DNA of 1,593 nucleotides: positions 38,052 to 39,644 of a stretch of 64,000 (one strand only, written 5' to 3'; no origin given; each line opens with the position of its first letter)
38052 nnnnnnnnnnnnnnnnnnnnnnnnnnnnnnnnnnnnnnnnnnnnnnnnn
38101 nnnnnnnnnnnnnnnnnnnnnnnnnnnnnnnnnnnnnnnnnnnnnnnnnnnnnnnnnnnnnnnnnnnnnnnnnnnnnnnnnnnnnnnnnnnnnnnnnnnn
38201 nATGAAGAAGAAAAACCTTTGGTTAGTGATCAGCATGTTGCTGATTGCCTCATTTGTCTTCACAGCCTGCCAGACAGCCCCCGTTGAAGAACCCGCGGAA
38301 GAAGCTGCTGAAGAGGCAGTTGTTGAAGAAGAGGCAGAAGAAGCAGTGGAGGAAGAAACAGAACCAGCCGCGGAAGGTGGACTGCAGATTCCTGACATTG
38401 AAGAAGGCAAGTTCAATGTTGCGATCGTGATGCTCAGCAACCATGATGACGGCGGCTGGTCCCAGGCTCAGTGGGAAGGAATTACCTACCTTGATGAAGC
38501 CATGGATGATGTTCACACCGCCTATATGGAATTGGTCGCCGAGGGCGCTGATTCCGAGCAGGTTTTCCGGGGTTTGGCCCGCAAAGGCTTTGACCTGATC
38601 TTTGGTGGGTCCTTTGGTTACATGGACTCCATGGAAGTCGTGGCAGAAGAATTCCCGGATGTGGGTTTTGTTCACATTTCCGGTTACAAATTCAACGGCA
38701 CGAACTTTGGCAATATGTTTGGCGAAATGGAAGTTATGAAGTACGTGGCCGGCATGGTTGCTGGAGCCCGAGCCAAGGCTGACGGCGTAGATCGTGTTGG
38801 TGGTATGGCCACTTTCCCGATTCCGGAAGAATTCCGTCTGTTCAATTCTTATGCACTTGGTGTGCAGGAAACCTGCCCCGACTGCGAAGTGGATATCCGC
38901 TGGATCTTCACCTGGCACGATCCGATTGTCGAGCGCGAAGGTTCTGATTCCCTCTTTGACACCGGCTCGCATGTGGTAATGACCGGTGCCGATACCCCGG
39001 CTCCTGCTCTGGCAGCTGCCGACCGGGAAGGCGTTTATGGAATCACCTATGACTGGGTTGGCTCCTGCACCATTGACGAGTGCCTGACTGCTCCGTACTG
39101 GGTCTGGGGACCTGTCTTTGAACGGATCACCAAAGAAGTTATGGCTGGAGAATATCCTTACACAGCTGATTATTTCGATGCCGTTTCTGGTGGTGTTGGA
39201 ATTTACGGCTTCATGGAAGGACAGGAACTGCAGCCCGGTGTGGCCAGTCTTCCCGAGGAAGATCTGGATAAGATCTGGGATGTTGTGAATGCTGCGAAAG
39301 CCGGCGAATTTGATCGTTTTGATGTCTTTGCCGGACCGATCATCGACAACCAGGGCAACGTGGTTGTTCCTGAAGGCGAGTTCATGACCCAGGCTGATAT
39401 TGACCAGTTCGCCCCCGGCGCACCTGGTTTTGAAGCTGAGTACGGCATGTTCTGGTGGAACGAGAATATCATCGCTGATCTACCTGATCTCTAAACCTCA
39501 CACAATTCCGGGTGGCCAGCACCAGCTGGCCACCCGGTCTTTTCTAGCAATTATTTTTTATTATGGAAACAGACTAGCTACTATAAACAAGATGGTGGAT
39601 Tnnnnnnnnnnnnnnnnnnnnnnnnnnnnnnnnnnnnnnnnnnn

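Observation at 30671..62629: A ~32-kb purine uptake, deamination, oxidation and ring-cleavage supercluster that does not follow the textbook uricase/allantoinase route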

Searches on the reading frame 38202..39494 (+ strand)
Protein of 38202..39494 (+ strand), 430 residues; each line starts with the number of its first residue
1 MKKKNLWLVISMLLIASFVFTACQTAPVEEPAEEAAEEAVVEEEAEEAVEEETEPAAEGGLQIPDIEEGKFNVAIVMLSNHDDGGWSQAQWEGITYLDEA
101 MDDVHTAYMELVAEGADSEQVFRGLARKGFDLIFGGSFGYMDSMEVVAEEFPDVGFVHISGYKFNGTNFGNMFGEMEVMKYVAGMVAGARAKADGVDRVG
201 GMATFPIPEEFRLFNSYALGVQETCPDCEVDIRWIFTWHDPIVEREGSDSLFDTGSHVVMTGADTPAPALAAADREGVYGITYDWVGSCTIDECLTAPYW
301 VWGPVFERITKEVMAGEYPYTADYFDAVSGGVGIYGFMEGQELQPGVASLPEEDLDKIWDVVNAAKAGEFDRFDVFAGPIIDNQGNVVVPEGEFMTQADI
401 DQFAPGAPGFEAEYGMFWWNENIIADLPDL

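Call 3: search_protein_families(library=ncbifam, proteins=[window:38202-39494:+], max_evalue=0.00001)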
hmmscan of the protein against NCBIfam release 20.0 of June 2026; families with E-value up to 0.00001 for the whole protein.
window:38202-39494:+ (430 aa): 0 families

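Call 7: search_protein_families(library=pfam, proteins=[window:38202-39494:+], max_evalue=0.001)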
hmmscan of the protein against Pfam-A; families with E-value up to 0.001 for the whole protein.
window:38202-39494:+ (430 aa): 1 family
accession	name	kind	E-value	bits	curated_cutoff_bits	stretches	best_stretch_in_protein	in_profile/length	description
PF02608.20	Bmp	-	3.9e-34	118.4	24.1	1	72-335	3-269/301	ABC transporter substrate-binding protein PnrA-like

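Call 62: search_solved_structures(query=window:38202-39494:+, max_evalue=0.00001)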
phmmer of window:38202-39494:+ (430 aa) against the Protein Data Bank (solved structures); distinct sequences matched with E-value up to 0.00001: 5.
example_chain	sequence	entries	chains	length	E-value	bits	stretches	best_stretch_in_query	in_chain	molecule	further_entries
6pi5_A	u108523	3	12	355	1.4e-36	129.9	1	71-399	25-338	Atrazine periplasmic binding protein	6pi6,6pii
3s99_A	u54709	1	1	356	3.4e-36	128.6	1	66-385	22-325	Basic membrane lipoprotein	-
2hqb_A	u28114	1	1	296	1.6e-09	40.7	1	73-258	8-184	Transcriptional activator of comK gene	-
4p98_A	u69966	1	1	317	1.1e-07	34.7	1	71-268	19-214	Extracellular solute-binding protein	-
7x0r_A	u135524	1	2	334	5.6e-07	32.3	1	78-259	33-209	Lbp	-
